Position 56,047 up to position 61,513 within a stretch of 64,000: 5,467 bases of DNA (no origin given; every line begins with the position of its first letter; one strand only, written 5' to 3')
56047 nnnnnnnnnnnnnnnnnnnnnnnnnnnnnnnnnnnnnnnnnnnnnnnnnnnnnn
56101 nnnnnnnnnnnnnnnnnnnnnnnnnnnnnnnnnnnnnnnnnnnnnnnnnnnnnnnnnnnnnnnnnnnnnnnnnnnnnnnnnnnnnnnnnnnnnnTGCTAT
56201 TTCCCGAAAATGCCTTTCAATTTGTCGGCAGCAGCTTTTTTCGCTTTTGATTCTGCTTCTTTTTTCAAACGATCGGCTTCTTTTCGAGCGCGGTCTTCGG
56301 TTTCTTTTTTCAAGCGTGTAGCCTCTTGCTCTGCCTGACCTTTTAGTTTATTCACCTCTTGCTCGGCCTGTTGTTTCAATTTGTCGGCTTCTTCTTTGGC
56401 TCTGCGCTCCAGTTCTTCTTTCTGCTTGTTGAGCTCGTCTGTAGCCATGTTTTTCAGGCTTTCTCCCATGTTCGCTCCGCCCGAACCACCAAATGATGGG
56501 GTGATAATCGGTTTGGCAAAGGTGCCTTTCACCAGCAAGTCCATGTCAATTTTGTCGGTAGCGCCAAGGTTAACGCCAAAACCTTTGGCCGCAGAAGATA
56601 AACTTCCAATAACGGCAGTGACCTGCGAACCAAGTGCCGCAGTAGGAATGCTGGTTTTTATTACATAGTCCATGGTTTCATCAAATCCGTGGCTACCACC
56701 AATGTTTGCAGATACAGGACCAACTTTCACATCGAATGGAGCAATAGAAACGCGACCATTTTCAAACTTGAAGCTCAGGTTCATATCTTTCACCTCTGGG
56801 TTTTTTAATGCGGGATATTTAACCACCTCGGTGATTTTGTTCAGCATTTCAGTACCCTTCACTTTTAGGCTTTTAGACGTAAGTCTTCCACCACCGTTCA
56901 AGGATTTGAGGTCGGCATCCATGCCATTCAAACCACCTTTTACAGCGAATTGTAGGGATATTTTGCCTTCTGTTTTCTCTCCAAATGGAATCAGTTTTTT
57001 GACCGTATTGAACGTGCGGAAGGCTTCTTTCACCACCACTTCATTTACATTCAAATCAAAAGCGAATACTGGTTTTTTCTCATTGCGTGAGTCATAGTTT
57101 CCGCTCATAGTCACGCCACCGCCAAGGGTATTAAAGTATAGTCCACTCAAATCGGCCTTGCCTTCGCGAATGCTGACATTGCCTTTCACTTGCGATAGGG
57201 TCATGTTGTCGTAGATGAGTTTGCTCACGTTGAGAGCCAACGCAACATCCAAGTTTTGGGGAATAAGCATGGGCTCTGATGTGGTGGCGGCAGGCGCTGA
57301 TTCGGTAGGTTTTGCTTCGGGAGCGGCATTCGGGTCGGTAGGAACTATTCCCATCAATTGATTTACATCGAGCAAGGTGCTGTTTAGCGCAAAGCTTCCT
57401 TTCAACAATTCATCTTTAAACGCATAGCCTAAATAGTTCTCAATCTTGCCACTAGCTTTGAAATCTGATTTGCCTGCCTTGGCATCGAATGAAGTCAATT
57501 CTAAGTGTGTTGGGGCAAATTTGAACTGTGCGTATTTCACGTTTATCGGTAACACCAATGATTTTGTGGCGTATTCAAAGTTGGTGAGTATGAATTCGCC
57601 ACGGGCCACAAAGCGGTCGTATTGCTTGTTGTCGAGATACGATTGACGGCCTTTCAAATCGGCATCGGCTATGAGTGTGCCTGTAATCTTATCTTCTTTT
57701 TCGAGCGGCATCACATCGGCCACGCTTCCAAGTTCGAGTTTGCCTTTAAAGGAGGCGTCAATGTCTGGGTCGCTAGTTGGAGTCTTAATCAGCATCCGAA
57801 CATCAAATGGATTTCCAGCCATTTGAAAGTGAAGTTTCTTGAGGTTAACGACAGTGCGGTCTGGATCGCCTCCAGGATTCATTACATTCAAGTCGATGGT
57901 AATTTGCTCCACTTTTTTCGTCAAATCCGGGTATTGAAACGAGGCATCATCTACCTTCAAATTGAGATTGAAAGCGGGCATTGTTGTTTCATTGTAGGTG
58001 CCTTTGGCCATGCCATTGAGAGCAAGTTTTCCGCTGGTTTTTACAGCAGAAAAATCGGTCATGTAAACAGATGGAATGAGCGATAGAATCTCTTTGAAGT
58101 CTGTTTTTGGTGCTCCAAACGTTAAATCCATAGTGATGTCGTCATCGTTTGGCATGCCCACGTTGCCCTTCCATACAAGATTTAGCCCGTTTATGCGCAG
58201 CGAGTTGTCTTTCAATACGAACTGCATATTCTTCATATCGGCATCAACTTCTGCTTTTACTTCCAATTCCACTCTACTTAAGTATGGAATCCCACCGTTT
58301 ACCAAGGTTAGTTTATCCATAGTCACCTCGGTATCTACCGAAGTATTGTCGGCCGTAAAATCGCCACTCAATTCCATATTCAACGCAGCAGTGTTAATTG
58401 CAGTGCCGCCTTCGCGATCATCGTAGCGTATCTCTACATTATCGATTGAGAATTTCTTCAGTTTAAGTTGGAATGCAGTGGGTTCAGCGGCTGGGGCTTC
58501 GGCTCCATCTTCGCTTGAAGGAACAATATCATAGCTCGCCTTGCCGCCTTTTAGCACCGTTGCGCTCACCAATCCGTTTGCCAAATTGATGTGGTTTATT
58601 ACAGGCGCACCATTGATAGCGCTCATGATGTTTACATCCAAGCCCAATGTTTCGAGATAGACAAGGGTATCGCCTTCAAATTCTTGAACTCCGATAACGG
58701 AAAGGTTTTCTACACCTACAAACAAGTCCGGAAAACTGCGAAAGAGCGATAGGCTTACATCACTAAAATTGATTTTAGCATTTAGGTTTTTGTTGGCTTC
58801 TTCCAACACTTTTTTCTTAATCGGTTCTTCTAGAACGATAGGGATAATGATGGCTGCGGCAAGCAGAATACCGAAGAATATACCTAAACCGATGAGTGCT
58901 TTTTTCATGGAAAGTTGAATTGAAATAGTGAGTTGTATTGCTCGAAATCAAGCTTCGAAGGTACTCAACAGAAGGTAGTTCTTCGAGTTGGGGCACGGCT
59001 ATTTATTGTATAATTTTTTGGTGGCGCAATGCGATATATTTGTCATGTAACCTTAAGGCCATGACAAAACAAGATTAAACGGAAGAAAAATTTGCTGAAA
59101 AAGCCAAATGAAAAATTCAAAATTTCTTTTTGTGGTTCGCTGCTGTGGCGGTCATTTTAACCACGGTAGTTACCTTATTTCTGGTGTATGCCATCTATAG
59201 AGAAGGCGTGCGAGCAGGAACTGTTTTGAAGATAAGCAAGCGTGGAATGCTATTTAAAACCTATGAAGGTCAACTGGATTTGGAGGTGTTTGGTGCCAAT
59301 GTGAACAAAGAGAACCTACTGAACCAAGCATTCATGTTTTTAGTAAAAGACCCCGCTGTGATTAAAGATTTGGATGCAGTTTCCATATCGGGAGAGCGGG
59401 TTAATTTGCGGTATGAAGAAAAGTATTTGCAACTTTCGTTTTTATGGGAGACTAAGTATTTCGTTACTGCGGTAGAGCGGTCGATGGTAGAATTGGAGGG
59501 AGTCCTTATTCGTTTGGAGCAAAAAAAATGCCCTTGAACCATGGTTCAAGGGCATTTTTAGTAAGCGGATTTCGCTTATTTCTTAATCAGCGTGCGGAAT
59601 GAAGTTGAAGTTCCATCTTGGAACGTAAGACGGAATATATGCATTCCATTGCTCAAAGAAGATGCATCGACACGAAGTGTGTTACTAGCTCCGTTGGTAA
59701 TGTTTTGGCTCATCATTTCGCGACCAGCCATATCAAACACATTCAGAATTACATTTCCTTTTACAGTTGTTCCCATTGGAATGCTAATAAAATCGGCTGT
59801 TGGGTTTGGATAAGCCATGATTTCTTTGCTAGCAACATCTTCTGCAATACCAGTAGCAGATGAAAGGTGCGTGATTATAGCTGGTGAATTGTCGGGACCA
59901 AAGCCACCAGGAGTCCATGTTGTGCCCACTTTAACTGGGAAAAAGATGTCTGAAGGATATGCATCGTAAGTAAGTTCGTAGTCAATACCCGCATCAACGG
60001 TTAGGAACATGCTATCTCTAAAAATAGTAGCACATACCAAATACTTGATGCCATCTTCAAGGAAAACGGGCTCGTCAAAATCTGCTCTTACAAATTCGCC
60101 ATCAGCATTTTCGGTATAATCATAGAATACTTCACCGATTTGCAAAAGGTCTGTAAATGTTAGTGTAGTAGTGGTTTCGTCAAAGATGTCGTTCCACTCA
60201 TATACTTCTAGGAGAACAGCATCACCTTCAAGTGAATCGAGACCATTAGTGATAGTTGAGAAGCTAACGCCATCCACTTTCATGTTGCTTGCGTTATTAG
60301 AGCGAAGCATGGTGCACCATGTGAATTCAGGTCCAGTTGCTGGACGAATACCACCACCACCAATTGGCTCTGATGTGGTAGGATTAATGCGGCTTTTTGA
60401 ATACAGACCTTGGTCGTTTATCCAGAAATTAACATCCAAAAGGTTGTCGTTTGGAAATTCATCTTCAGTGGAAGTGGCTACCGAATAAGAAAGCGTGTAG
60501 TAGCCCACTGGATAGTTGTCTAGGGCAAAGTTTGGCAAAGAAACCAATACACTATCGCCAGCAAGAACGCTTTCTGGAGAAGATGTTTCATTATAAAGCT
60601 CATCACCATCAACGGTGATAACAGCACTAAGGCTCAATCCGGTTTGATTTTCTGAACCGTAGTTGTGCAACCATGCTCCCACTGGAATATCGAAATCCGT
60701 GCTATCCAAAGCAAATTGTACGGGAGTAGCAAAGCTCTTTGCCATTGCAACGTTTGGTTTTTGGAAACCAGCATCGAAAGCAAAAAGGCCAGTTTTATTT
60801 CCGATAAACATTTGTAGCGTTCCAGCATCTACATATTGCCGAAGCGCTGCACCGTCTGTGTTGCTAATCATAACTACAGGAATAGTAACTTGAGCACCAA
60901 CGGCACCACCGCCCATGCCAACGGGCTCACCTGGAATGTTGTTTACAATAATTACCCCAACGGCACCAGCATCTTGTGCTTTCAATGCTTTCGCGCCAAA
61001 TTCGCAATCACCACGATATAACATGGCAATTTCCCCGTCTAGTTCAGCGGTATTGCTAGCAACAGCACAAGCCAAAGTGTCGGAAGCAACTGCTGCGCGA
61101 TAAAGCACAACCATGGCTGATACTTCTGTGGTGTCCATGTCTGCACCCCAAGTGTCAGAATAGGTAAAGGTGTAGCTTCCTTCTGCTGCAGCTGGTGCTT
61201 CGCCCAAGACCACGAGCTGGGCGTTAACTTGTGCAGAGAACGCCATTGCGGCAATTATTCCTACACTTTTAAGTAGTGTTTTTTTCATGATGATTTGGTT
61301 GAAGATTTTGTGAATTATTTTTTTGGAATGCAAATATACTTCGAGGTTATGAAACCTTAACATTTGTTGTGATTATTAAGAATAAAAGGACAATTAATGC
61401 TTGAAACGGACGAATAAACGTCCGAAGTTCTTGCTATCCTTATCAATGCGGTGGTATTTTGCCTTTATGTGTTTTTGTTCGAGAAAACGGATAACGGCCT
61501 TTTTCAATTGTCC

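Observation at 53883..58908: Co-directional asmA-like, porE-like and small CRD-protein operon convergent on the giant ER/K protein; CRD and ER/K modules are shared across the locus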

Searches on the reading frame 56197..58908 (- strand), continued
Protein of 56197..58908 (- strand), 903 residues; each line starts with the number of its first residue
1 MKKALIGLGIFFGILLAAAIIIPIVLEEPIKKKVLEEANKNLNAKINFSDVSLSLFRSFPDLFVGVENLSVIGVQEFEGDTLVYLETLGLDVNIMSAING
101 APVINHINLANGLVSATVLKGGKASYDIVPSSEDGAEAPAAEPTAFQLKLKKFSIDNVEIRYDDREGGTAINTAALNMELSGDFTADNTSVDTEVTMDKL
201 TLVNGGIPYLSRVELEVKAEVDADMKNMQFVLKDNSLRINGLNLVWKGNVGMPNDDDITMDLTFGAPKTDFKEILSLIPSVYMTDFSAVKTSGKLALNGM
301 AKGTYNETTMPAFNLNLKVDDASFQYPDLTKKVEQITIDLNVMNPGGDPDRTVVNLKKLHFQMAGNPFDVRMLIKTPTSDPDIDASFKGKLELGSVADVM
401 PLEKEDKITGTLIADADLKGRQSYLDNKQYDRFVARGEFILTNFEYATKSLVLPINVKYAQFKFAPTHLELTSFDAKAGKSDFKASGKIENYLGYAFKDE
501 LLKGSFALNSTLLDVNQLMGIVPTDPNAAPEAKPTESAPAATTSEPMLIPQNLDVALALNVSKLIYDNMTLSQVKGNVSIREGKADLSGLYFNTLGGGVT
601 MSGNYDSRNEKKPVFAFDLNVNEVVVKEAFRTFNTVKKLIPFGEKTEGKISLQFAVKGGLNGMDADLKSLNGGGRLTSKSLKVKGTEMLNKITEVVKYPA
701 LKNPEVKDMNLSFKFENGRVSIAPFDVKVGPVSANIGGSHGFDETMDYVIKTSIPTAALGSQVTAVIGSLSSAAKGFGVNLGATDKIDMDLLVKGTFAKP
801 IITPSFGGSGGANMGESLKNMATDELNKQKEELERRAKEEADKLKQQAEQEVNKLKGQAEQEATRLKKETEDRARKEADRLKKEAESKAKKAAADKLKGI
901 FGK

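Call 88: predict_structure(alignment_id=A3)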
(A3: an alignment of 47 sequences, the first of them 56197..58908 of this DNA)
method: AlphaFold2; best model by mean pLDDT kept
length: 903 residues; sequences in the alignment: 47
mean_pLDDT: 77.8   pTM: 0.56
mean pLDDT of the five models: 77.8, 76.5, 73.2, 73.0, 70.2
residues with pLDDT >= 90: 277; 70-90: 400; 50-70: 115; < 50: 111
segments of 3 or more residues with pLDDT < 50: 134-146, 525-543, 776-780, 808-834, 836-838, 848-867, 869-871, 893-903
pLDDT, mean of each block of 10 residues (from residue 1): 53 54 61 74 78 65 83 83 88 69 81 90 78 48 53 91 90 92 81 92 85 91 90 91 91 91 86 74 72 89 90 93 83 91 86 92 91 84 92 79 82 93 80 88 90 91 92 94 95 86 95 88 48 29 67 94 90 94 93 90 92 91 86 74 83 88 80 88 83 81 85 83 86 87 84 77 58 49 67 85 63 37 42 48 49 45 47 52 55 47 34
secondary structure, 60 per line:
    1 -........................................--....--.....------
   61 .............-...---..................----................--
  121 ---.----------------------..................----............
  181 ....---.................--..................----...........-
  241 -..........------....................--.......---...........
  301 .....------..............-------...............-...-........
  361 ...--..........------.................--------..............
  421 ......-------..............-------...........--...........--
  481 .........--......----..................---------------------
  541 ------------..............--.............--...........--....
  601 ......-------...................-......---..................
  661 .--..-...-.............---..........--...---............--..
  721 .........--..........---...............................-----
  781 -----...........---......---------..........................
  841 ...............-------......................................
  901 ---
elements in order (helices of 4 or more, strands of 3 or more residues): H2-41 E44-47 E50-54 E61-73 E81-93 H94-98 E103-118 E147-164 E169-184 E188-204 E207-224 E229-239 E242-251 E258-270 H271-277 H280-286 E290-305 E312-325 E333-344 E353-363 E366-375 E382-392 H393-398 E407-421 H422-426 E434-447 E455-465 E468-478 E481-489 H492-497 E502-514 H515-519 E553-566 E569-581 E584-594 E597-606 E614-625 H626-632 H634-639 E646-661 E671-683 H687-696 E705-716 E719-729 E732-741 E745-755 H756-775 E786-796 E800-805 H815-855 H863-900
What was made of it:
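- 56197..58908 (-): asmA-like gene (903 aa). It has an N-terminal TM helix (residues 2-41), a long beta-rich bridge-like (RBG / beta-taco) region (44-805), and a C-terminal charged helical tail (about 815-900) ending in LKGIFGK. The AF2 model has mean pLDDT 77.8 (call 88).
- The AsmA-like tail is modelled at low confidence (pLDDT below 50, call 88).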

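Call 90: fold_search(model_id=the predicted structure, library=pdb)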
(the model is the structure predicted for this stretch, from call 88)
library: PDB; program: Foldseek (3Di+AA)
matches with E <= 10: 429; with E <= 0.001: 11
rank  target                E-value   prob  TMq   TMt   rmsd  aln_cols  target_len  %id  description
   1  9cap_A                2.5e-09  1.00  0.16  0.11  25.4      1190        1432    8  Structure of the LPD-3 complex (released 2025-04-23)
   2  5iv9_A                2.9e-05  0.72  0.10  0.12  42.5       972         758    8  The LPS Transporter LptDE from Klebsiella pneumoniae, full-length (released 2016-05-18)
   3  4q35_A                6.8e-05  0.82  0.12  0.13  37.3       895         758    6  Structure of a membrane protein (released 2014-06-25)
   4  9ea7                  7.1e-05  0.92  0.15  0.05  25.7       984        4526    8  The Structure of ApoB100 from Human Low-Density Lipoprotein (released 2024-12-18)
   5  9rpr_A                7.5e-05  0.89  0.12  0.14  36.2       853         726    6  Cryo-EM structure of LptDEM complex containing Shigella flexneri LptE and endogenous E. coli LptD and LptM (released 2025-12-10)
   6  9fy9_D                2.8e-04  0.75  0.10  0.13  36.3       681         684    8  Cryo-EM structure of the type 1 chaperone-usher pilus FimD-tip complex (FimDHGFC) - Conformer 1 (released 2025-06-04)
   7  9e9r                  3.8e-04  0.82  0.14  0.06  24.8      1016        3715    8  The Structure of ApoB100 from Human Low-Density Lipoprotein (released 2024-12-18)
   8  9ia5_A                4.4e-04  0.41  0.09  0.11  37.1       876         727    6  LpDEM from Escherichia coli (released 2025-12-10)
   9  8h1r_D                4.6e-04  0.51  0.11  0.12  38.2       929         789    9  Crystal structure of LptDE-YifL complex (released 2023-10-25)
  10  8h1s_A                5.3e-04  0.25  0.08  0.09  40.1       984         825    7  Crystal structure of apo-LptDE complex (released 2023-10-11)
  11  9fz5_A                8.3e-04  0.28  0.09  0.10  43.1       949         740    7  Cryo-EM structure of LptDE-YedD complex from Escherichia Coli (released 2025-04-09)
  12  9ia0_A                1.0e-03  0.35  0.10  0.12  39.3       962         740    8  LpDE from Escherichia coli (released 2025-12-10)
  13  3rfz_E                2.4e-03  0.33  0.09  0.10  37.8       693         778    9  Crystal structure of the FimD usher bound to its cognate FimC:FimH substrate (released 2011-06-01)
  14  9xdd_B                2.7e-03  0.97  0.12  0.26  11.8       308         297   11  TamAB in non-hybrid barrel state (released 2026-01-28)
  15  8h1s_C                3.6e-03  0.21  0.10  0.10  41.0       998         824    6  Crystal structure of apo-LptDE complex (released 2023-10-11)
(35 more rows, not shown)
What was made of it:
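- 56197..58908 (-): The top Foldseek PDB hit is the LPD-3 bridge-like lipid-transfer protein 9cap_A (E 2.5e-9), and TamB 9xdd_B is also hit (call 90).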

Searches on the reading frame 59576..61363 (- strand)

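Call 10: search_protein_families(library=pfam, proteins=[window:59576-61363:-], max_evalue=0.001)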
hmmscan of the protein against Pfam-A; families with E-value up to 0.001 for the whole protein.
window:59576-61363:- (595 aa): 2 families
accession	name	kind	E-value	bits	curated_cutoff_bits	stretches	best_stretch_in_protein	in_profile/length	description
PF02225.27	PA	-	1.2e-17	64.3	23.9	1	91-174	8-95/95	PA domain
PF18962.6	Por_Secre_tail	-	1.1e-08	35.6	27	1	518-587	2-70/75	Secretion system C-terminal sorting domain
